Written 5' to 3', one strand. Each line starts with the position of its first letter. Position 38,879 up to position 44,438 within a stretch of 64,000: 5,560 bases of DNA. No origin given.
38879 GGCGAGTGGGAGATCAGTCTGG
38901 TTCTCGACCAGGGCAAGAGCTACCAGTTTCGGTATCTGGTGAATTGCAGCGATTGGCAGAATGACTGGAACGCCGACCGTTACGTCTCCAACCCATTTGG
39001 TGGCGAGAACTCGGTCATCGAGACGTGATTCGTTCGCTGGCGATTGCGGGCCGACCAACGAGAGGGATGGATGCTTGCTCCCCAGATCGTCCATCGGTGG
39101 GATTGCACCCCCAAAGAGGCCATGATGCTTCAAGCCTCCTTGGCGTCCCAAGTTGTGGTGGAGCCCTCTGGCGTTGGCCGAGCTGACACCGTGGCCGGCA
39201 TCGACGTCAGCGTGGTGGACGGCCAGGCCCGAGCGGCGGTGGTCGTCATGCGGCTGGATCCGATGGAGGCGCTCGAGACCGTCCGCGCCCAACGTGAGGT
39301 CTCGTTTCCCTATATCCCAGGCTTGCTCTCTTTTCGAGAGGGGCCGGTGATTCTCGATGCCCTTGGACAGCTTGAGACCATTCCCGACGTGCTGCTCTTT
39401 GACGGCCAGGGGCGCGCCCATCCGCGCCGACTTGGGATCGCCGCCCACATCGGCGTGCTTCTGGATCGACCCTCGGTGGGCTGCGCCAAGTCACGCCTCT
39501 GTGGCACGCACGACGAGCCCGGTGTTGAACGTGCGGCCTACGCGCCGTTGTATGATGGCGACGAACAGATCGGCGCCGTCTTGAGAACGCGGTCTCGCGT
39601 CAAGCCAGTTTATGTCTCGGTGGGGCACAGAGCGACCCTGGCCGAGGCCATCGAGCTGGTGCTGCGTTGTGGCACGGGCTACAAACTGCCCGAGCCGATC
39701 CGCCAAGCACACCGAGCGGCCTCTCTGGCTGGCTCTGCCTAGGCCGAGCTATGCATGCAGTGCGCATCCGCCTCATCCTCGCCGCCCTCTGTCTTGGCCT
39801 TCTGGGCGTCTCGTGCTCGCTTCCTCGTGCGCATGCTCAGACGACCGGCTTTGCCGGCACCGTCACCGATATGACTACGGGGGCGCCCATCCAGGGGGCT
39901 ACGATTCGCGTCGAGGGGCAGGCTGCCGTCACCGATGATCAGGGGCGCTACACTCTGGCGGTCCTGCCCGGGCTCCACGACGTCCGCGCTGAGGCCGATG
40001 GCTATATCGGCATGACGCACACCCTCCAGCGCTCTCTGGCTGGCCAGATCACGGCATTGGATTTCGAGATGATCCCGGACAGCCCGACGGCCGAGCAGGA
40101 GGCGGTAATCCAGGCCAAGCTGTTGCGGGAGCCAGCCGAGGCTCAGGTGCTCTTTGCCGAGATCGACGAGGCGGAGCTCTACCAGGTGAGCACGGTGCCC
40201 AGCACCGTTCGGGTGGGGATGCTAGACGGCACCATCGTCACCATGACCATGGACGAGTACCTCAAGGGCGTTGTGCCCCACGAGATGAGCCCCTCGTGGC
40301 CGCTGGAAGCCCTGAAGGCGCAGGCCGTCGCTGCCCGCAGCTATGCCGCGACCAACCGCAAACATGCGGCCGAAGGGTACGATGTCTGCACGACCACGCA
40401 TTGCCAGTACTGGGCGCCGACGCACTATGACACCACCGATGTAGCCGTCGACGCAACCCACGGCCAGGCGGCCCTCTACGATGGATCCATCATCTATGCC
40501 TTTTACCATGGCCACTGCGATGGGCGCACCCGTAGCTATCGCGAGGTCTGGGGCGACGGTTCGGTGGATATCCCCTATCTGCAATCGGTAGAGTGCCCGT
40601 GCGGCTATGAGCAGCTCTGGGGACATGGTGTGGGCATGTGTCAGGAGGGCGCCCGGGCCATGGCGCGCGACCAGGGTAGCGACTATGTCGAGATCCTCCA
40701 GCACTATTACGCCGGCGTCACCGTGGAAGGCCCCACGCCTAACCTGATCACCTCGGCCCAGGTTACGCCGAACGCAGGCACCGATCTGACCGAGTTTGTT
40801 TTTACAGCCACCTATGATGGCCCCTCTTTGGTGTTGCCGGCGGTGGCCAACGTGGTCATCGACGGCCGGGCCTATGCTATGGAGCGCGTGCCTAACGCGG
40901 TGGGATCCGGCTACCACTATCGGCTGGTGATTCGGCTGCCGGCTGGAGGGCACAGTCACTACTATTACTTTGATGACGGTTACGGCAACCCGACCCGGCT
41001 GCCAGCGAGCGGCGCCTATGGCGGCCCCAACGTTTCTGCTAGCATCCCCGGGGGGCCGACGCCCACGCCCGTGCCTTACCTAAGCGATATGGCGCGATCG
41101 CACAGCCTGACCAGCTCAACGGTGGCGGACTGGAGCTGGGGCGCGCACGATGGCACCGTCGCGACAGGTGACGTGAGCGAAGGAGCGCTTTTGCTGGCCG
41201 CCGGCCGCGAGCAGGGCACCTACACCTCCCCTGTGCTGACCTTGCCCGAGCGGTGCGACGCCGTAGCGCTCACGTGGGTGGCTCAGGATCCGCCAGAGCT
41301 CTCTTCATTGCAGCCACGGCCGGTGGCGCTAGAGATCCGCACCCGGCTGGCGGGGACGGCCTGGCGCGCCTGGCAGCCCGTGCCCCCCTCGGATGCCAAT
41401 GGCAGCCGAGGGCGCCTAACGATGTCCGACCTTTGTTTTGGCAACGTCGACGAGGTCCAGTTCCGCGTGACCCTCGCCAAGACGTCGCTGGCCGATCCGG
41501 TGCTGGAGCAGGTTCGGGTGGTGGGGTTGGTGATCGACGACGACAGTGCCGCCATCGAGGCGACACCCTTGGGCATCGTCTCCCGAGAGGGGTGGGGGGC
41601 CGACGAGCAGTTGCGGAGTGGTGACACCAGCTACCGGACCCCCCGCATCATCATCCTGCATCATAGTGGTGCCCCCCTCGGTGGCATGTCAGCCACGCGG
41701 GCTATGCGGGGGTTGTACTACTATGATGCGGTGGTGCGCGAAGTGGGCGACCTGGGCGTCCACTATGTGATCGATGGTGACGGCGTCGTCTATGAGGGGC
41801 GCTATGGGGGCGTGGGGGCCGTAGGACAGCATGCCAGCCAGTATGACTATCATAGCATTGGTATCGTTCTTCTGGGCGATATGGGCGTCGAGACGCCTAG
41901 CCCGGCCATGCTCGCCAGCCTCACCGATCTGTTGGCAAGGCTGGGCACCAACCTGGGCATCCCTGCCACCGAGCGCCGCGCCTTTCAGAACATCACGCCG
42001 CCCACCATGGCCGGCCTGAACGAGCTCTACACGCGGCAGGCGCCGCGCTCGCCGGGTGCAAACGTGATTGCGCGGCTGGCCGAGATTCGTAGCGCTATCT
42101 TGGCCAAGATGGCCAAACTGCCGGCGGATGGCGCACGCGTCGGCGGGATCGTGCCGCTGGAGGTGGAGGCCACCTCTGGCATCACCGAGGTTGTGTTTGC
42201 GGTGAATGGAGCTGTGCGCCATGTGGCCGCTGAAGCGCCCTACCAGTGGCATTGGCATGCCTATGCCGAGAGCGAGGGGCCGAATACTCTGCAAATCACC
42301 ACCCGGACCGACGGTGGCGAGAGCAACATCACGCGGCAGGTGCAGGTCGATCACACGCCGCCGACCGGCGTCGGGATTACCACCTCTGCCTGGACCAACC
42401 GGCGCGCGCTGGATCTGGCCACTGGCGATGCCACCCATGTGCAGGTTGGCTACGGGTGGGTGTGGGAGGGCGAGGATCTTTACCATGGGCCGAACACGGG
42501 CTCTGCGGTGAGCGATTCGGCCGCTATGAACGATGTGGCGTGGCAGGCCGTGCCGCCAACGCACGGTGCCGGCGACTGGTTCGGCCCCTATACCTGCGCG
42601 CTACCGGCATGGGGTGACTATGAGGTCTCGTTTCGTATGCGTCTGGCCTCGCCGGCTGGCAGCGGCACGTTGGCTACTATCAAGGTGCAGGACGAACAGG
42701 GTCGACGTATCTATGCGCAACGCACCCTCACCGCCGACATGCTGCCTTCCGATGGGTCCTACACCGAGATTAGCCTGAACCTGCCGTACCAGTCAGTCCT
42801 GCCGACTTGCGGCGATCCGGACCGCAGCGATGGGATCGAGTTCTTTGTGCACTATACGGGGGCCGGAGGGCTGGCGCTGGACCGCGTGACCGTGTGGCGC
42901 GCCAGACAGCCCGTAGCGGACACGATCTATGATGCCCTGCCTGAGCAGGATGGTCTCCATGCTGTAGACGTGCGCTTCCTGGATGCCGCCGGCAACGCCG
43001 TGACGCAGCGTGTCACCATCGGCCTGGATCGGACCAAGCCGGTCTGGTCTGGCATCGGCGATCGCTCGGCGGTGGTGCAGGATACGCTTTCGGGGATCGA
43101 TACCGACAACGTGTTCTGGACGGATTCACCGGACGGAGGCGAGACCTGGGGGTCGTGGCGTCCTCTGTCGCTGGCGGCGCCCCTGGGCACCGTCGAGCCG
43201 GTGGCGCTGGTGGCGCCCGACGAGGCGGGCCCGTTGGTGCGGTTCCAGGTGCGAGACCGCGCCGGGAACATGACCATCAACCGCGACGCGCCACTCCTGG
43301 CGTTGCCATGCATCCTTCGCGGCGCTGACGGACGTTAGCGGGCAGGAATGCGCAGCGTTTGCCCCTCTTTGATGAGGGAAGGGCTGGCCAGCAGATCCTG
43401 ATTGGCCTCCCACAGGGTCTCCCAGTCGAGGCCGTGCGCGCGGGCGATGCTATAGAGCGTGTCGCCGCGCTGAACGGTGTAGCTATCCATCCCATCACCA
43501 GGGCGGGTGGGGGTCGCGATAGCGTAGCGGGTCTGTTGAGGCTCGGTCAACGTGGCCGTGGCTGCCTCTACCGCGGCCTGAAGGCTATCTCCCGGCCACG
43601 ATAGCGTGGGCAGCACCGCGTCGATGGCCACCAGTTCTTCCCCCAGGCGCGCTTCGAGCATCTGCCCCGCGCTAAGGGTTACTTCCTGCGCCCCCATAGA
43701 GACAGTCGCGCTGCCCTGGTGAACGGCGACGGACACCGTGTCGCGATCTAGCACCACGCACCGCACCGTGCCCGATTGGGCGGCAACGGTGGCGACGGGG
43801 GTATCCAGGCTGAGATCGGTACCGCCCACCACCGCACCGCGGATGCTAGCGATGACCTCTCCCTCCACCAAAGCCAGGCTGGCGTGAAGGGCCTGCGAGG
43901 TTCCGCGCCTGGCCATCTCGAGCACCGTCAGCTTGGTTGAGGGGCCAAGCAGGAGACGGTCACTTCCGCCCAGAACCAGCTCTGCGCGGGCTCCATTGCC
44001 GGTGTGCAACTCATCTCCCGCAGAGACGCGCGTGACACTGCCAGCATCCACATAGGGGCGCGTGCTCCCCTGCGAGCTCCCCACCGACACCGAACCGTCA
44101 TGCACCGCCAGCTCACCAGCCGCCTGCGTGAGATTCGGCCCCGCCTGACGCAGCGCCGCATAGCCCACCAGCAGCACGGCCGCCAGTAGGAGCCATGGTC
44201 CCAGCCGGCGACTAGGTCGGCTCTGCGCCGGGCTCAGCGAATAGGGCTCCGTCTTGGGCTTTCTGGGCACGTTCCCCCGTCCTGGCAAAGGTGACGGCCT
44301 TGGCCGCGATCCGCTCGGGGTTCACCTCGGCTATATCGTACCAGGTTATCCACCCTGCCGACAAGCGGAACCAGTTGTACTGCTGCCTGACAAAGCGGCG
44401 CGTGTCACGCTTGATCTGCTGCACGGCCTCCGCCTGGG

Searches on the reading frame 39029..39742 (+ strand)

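Call 24: search_protein_families(library=pfam, proteins=[window:39029-39742:+], max_evalue=0.001)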
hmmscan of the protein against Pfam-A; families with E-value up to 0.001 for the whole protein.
window:39029-39742:+ (237 aa): 1 family
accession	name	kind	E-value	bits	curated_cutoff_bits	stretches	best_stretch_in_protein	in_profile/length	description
PF04493.20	Endonuclease_5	-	1.3e-71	240.8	23.4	1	37-229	2-198/198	Endonuclease V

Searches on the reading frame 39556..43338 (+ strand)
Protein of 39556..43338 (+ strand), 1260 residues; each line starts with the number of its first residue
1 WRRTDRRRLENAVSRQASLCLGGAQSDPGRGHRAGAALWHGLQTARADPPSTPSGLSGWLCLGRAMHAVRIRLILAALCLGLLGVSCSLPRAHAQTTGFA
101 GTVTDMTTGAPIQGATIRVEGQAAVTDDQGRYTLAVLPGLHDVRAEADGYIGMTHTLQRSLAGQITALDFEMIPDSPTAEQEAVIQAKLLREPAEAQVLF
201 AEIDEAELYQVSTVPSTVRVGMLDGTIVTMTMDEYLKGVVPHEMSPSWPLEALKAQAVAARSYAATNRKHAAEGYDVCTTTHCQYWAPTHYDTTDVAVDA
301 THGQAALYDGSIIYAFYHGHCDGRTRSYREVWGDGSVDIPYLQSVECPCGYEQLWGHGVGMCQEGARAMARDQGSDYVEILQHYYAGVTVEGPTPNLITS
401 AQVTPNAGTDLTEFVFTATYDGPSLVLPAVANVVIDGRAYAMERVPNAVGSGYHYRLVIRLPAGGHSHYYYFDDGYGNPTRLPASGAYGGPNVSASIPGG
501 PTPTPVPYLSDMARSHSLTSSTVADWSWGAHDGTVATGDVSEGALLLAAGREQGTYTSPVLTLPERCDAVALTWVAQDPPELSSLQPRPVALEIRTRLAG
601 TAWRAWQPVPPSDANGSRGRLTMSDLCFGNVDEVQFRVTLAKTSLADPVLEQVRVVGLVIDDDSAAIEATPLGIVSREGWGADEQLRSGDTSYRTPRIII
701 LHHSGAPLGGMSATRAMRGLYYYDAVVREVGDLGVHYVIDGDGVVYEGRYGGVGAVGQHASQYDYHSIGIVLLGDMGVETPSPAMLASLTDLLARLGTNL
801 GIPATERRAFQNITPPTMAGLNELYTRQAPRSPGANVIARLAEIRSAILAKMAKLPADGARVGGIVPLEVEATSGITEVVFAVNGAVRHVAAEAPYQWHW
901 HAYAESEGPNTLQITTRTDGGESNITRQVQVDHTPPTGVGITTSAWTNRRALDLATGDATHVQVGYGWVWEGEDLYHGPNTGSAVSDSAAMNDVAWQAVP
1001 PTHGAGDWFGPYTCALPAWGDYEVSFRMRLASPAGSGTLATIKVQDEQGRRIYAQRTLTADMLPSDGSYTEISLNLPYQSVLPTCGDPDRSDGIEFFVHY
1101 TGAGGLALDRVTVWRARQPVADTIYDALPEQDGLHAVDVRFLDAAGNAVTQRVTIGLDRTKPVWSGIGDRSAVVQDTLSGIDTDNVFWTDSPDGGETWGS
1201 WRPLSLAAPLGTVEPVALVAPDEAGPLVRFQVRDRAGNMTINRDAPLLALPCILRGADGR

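Call 24: search_protein_families(library=pfam, proteins=[window:39556-43338:+], max_evalue=0.001)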
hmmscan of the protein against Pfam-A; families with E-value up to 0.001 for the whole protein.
window:39556-43338:+ (1260 aa): 5 families
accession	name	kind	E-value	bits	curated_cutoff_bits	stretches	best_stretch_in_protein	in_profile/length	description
PF08486.15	SpoIID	-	4e-25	88.7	23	1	226-308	7-97/97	Stage II sporulation protein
PF01510.30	Amidase_2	-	4.3e-12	46.9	26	1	693-806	2-114/131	N-acetylmuramoyl-L-alanine amidase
PF13620.12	CarboxypepD_reg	-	9.5e-12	45.5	32.3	1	100-172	3-81/82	Carboxypeptidase regulatory-like domain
PF17957.7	Big_7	-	4.4e-07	30.9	24.1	1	856-913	8-69/70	Bacterial Ig domain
PF13715.12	CarbopepD_reg_2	-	3.5e-06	27.4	32.2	1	100-171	2-75/88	CarboxypepD_reg-like domain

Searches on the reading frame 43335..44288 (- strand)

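Call 47: search_protein_families(library=pfam, proteins=[window:43335-44288:-], max_evalue=0.001)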
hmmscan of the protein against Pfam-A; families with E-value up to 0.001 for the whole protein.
window:43335-44288:- (317 aa): 2 families
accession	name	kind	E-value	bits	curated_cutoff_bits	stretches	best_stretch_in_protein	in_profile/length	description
PF01476.26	LysM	-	5.8e-15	55.4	20.9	1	270-315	1-43/43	LysM domain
PF04773.18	FecR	-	1.3e-07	32.4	24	1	92-194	1-96/97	FecR protein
